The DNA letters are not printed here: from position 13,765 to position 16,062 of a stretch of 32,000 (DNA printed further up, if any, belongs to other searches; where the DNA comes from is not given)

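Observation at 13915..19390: glgX / AmgK-like anomeric kinase / glgE module: a possible non-canonical route to the GlgE donor substrate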

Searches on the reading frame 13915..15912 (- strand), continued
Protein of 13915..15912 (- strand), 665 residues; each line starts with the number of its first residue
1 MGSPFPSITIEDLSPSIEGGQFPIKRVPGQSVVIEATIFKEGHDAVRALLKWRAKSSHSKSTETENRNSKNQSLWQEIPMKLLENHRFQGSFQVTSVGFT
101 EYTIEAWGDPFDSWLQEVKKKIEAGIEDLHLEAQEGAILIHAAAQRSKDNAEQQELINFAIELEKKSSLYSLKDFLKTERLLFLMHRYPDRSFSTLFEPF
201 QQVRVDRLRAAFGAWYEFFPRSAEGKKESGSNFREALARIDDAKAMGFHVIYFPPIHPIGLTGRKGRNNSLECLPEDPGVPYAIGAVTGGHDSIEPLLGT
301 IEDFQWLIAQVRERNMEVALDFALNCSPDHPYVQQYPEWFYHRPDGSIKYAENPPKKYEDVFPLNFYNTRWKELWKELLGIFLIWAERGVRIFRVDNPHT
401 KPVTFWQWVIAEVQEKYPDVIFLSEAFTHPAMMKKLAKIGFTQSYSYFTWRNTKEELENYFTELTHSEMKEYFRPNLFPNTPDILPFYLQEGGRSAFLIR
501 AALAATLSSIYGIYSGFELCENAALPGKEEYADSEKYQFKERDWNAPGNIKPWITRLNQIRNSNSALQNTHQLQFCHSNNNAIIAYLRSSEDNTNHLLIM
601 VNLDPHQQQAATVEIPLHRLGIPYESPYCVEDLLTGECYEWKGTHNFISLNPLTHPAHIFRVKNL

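Call 39: search_solved_structures(query=window:13915-15912:-, max_evalue=1e-10, show_alignments=1)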
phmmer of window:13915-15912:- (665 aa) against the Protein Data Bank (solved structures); distinct sequences matched with E-value up to 1e-10: 10.
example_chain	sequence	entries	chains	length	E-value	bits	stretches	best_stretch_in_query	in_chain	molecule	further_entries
3zss_A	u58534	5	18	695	1.2e-182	612.1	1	8-662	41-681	PUTATIVE GLUCANOHYDROLASE PEP1A | PUTATIVE GLUCANOHYDROLASE PEP1A GLGE ISOFORM 1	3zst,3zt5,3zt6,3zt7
5cvs_A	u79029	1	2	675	6.5e-182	609.6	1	8-662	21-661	Alpha-1,4-glucan:maltose-1-phosphate maltosyltransferase 1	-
5vsj_A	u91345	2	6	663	7.2e-182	609.5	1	8-662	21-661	Alpha-1,4-glucan:maltose-1-phosphate maltosyltransferase 1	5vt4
4cn4_A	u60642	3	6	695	7.5e-182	609.4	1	8-662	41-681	ALPHA-1,4-GLUCAN:MALTOSE-1-PHOSPHATE MALTOSYLTRANSFERASE 1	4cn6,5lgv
4u2y_A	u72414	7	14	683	7.6e-182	609.4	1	8-662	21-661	Alpha-1,4-glucan:maltose-1-phosphate maltosyltransferase 1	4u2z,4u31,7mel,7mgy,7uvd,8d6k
4cn1_A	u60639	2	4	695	1.5e-181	608.4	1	8-662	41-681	ALPHA-1,4-GLUCAN: MALTOSE-1-PHOSPHATE MALTOSYLTRANSFERASE 1 | Alpha-1,4-glucan:maltose-1-phosphate maltosyltransferase 1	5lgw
5cgm_A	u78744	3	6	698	1e-160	539.6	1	87-661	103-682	Alpha-1,4-glucan:maltose-1-phosphate maltosyltransferase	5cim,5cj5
4u33_A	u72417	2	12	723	6e-156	523.8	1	8-661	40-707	Alpha-1,4-glucan:maltose-1-phosphate maltosyltransferase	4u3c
3dhu_A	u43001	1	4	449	4.5e-19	71.5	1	230-442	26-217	Alpha-amylase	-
4gkl_A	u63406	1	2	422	7.9e-15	57.5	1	216-461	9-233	Alpha-amylase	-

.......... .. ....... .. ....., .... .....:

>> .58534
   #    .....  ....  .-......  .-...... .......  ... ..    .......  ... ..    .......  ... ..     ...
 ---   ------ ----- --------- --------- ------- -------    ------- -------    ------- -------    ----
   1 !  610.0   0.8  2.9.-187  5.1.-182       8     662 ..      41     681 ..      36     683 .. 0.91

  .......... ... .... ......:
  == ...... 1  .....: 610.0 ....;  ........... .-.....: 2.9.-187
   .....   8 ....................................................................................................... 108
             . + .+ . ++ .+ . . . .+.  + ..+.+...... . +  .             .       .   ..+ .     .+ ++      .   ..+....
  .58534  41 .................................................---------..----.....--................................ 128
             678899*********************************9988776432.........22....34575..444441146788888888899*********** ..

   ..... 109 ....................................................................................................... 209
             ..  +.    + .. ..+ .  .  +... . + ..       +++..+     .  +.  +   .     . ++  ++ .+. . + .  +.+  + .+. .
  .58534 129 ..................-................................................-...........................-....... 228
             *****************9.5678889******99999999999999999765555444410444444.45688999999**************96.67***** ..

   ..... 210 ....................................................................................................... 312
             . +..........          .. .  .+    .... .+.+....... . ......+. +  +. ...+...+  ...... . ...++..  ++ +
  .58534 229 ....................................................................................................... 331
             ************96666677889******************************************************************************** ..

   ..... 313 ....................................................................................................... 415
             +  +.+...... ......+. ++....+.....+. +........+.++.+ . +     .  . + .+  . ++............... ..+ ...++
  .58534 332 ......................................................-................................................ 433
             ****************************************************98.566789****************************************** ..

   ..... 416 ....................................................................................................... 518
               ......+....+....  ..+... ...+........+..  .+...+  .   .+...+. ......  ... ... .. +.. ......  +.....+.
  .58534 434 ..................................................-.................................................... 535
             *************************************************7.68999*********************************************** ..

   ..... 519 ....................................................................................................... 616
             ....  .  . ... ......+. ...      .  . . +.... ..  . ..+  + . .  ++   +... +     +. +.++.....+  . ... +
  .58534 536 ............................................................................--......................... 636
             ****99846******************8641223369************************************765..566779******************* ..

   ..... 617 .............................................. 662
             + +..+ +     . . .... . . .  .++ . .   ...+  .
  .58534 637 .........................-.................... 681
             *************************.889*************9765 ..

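Call 43: find_related_loci(query=A2, collection=metagenome_contigs, flank=8000)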
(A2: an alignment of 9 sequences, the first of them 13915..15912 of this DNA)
Query A2 (665 aa) in metagenome_contigs; peptide patterns used: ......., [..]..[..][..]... (x = any residue, [..] = any of these).
600 stretches matched a pattern (row limit reached: there are more); 518 encode a relative of the query (tblastn E <= 1e-3); the best 80 are kept; 80 distinct loci.
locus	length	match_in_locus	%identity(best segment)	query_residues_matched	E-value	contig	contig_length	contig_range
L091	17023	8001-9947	60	1-664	0e+0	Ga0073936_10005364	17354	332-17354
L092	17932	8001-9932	61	5-663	0e+0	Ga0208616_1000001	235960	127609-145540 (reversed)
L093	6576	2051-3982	60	5-663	0e+0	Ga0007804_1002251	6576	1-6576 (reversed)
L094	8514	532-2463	61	5-663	0e+0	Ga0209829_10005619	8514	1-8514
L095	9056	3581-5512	60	5-663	0e+0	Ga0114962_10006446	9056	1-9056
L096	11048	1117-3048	61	5-663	0e+0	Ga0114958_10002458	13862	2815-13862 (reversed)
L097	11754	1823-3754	60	5-663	0e+0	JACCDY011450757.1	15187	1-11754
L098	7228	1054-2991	57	1-662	0e+0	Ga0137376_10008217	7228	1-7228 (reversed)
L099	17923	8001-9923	59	7-663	0e+0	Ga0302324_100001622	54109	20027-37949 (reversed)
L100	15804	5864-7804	57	1-663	0e+0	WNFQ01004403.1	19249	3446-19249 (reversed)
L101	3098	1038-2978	58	1-663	0e+0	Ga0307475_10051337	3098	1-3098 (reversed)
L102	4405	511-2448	57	1-662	0e+0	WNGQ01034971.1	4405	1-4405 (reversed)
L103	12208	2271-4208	58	1-662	0e+0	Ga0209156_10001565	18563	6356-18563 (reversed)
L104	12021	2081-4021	57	1-663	0e+0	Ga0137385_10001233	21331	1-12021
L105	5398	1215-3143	58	5-663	0e+0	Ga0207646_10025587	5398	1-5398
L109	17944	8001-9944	57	1-663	0e+0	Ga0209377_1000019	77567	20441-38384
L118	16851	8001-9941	56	1-663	0e+0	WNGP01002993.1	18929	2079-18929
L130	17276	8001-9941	57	1-663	0e+0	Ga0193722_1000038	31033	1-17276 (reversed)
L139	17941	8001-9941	55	1-663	0e+0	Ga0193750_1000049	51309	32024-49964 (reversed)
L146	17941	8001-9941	57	1-663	0e+0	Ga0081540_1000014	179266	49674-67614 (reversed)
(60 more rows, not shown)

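Call 87: list_cluster_members(proteins=[L118:8001-9971:+, L139:8001-9971:+, L146:8001-9947:+, L130:8001-9947:+, L109:8001-9950:+])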
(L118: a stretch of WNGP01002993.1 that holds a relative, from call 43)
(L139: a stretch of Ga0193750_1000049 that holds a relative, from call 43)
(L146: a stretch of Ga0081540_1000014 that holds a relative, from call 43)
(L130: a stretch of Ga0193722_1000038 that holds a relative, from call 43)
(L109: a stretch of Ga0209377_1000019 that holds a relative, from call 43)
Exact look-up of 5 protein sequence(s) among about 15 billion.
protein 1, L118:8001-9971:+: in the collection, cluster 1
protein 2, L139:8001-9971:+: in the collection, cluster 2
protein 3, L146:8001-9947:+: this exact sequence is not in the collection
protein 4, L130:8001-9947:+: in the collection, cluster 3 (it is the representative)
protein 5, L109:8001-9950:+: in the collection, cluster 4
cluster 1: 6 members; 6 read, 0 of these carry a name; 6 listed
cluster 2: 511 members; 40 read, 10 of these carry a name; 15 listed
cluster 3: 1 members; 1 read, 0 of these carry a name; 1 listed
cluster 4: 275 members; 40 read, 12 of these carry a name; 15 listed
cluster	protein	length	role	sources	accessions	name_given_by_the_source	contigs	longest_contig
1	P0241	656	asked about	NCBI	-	-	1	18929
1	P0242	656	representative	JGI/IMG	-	-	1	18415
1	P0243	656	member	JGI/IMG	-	-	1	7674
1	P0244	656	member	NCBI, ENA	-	-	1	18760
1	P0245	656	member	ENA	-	-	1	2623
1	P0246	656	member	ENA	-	-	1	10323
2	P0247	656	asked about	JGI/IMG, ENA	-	-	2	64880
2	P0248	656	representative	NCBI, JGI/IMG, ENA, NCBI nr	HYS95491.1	MAG TPA: maltotransferase domain-containing protein [Chthoniobacterales bacterium] | maltotransferase domain-containing protein [Chthoniobacterales bacterium]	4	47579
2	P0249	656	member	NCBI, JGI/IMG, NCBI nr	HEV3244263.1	MAG TPA: alpha-1,4-glucan--maltose-1-phosphate maltosyltransferase [Chthoniobacterales ... | starch synthase (maltosyl-transferring) | alpha-1,4-glucan--maltose-1-phosphate maltosyltransferase [Chthoniobacterales bacterium]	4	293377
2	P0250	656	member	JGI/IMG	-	starch synthase (maltosyl-transferring)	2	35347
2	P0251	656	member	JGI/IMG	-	starch synthase (maltosyl-transferring)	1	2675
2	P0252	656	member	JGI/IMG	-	starch synthase (maltosyl-transferring)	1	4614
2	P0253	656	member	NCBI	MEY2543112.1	MAG: hypothetical protein QOE81_573 [Verrucomicrobiota bacterium]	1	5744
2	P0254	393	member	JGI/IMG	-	starch synthase (maltosyl-transferring)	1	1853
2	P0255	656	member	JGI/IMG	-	starch synthase (maltosyl-transferring)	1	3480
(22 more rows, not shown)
